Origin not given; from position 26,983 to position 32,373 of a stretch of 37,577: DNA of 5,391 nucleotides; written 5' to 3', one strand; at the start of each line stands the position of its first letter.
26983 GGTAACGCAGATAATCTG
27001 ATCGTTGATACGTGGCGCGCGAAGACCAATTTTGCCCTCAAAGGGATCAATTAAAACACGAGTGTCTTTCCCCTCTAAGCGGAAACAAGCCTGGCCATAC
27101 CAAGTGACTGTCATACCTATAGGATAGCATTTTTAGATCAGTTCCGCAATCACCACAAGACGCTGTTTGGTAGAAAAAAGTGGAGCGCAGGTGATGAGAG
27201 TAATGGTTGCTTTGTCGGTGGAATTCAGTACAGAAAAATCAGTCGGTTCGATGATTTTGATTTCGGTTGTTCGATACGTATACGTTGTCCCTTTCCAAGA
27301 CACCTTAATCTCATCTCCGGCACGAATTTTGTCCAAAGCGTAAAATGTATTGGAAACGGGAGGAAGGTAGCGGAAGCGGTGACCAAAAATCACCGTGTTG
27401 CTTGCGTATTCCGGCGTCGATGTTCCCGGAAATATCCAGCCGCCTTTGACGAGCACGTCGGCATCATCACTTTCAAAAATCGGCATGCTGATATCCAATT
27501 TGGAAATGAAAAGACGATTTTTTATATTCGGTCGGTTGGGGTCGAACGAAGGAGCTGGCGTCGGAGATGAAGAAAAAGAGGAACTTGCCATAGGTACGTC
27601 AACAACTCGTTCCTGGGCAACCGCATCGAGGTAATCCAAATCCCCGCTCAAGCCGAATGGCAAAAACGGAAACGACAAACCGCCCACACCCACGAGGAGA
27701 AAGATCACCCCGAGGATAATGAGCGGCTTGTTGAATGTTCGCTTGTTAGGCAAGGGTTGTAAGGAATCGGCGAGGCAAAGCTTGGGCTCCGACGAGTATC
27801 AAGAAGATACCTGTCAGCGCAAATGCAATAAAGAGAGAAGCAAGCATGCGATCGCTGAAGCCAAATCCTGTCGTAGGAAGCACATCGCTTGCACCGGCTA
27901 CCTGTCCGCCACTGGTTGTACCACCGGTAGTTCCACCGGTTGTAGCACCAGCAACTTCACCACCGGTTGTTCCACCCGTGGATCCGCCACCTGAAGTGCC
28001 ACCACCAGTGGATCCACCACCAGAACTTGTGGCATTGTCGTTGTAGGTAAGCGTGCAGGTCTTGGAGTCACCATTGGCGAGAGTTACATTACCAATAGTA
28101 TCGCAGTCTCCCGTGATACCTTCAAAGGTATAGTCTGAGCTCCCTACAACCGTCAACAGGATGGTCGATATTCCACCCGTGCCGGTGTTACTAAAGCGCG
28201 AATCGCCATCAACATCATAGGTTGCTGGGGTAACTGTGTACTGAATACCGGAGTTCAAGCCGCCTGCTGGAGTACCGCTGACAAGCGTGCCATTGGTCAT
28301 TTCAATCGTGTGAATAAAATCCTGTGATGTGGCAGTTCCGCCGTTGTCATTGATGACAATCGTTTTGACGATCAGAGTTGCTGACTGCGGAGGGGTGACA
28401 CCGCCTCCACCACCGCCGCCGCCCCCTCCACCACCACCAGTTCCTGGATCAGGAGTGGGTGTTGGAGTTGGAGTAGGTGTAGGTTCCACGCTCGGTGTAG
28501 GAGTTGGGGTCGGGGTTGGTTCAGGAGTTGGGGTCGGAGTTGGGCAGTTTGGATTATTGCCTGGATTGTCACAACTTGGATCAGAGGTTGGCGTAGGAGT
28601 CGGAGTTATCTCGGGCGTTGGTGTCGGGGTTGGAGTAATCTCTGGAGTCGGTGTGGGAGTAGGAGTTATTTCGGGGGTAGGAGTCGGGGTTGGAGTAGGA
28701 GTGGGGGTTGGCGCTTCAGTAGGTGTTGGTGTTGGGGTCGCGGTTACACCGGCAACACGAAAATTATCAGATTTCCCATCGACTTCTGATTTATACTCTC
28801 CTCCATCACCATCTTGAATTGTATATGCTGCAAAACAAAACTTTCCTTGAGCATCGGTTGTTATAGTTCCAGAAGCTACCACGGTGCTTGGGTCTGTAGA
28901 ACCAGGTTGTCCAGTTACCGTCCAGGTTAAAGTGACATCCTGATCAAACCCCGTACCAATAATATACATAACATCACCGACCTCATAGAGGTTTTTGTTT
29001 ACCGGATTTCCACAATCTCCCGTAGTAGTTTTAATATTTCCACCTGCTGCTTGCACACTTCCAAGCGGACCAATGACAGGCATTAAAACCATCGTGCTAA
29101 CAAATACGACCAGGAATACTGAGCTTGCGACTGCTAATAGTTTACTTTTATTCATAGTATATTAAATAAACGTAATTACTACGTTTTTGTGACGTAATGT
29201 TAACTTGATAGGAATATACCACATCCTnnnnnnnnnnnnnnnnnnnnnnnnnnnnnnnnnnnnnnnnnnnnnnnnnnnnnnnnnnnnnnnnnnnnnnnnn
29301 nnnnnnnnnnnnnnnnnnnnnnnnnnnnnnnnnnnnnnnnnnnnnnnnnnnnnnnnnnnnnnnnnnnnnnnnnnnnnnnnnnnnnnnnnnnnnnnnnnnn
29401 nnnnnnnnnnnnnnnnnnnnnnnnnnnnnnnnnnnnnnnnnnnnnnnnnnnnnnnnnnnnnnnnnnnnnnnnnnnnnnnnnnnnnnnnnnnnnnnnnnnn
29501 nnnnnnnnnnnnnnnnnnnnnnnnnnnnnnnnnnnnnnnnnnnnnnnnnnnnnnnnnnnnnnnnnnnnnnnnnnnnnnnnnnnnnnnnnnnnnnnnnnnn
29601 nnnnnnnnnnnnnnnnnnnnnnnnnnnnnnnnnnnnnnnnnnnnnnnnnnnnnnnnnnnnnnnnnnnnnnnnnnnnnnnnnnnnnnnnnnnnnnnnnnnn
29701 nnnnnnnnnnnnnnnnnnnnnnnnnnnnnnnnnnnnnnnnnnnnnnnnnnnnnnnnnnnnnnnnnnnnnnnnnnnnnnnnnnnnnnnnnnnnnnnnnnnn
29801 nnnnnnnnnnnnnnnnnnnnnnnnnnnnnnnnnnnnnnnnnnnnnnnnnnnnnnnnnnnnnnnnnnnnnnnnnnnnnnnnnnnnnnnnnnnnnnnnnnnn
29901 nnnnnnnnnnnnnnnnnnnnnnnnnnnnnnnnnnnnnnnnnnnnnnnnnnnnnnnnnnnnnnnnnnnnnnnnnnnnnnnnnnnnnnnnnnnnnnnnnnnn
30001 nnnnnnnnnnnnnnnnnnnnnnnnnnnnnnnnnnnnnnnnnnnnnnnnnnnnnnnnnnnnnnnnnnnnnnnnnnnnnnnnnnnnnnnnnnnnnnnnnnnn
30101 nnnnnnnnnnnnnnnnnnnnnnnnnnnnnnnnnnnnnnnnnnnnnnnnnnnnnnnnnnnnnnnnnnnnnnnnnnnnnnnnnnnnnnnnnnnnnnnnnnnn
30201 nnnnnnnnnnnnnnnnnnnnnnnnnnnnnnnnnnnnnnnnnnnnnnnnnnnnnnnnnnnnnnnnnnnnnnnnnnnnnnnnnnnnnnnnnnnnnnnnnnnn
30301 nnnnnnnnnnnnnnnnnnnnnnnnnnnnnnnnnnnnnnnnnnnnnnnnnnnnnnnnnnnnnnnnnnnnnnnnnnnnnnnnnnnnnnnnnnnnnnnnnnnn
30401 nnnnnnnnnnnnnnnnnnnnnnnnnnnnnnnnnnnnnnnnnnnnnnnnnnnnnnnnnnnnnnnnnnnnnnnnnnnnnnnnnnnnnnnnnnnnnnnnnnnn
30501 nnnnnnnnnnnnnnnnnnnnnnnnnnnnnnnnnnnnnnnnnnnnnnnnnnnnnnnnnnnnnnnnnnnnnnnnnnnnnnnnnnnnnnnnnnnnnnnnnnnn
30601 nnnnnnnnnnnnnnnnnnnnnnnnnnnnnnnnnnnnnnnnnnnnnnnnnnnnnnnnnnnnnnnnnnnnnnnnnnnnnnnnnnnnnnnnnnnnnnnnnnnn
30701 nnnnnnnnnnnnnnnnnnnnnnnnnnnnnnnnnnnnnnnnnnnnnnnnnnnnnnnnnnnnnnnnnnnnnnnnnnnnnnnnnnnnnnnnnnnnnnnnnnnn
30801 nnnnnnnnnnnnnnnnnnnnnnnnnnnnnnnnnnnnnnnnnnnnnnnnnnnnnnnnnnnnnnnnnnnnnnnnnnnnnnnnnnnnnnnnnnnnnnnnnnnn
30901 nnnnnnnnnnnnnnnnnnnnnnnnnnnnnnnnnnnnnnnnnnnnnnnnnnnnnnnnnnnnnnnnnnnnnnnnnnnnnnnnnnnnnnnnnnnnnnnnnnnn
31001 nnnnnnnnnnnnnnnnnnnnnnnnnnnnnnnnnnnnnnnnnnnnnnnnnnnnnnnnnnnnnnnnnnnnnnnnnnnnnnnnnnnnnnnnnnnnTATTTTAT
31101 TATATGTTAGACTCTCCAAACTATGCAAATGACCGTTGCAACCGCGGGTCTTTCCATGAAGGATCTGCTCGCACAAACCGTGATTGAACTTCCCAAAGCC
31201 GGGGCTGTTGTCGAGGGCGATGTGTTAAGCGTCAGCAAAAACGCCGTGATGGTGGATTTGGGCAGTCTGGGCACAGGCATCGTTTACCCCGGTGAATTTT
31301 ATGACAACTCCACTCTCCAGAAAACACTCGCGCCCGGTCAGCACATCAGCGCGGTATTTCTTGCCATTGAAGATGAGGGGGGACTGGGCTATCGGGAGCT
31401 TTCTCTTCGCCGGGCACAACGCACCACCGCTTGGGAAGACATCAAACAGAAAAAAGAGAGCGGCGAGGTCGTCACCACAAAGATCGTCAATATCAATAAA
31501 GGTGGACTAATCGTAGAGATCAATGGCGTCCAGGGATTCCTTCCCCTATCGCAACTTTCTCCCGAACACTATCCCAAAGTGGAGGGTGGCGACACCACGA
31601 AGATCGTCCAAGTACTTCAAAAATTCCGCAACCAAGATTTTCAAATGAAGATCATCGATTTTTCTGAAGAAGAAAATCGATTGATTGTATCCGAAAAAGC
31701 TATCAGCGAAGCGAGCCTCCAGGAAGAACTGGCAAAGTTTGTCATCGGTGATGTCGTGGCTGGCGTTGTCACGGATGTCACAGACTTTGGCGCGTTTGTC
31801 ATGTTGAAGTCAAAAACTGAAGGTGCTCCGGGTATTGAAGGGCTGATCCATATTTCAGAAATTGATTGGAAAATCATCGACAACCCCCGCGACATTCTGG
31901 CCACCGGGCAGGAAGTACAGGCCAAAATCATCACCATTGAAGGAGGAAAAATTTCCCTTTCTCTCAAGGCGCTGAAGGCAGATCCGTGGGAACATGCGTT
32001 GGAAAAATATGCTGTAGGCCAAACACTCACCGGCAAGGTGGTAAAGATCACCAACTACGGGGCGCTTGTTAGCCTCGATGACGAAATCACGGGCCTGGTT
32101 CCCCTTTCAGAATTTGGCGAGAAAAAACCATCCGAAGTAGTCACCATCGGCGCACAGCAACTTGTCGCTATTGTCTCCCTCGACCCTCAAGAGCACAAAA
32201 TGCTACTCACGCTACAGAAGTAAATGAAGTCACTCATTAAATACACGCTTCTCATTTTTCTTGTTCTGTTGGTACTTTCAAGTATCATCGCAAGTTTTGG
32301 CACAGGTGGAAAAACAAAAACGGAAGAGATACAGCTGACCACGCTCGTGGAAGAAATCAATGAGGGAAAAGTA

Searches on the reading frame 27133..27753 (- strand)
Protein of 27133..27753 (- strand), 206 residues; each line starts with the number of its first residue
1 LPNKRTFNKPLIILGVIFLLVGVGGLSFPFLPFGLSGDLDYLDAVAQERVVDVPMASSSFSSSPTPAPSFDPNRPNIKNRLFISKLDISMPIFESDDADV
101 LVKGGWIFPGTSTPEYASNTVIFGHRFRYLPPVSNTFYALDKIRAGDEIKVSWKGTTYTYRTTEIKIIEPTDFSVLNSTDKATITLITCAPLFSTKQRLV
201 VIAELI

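Call 6: search_protein_families(library=pfam, proteins=[window:27133-27753:-], max_evalue=0.001)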
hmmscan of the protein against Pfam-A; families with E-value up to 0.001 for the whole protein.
window:27133-27753:- (206 aa): 1 family
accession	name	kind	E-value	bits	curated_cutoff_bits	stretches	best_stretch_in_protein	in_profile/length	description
PF04203.18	Sortase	-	5.3e-26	91.2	26.6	1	82-205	2-124/125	Sortase domain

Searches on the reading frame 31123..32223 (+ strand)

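Call 6: search_protein_families(library=pfam, proteins=[window:31123-32223:+], max_evalue=0.001)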
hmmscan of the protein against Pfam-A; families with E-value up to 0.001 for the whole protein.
window:31123-32223:+ (366 aa): 4 families
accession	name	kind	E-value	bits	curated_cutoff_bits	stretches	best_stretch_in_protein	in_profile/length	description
PF00575.29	S1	-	2.5e-42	143.6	22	3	208-281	4-73/74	S1 RNA binding domain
PF23459.1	S1_RRP5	-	3.7e-12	47.1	27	1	299-363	4-71/72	RRP5 S1 domain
PF13509.12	S1_2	-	4.2e-06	27.2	21.8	0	298-331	1-34/61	S1 domain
PF21710.3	Spt6_S1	-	1.8e-05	25.4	27.5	0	204-283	12-86/91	Spt6, S1/OB domain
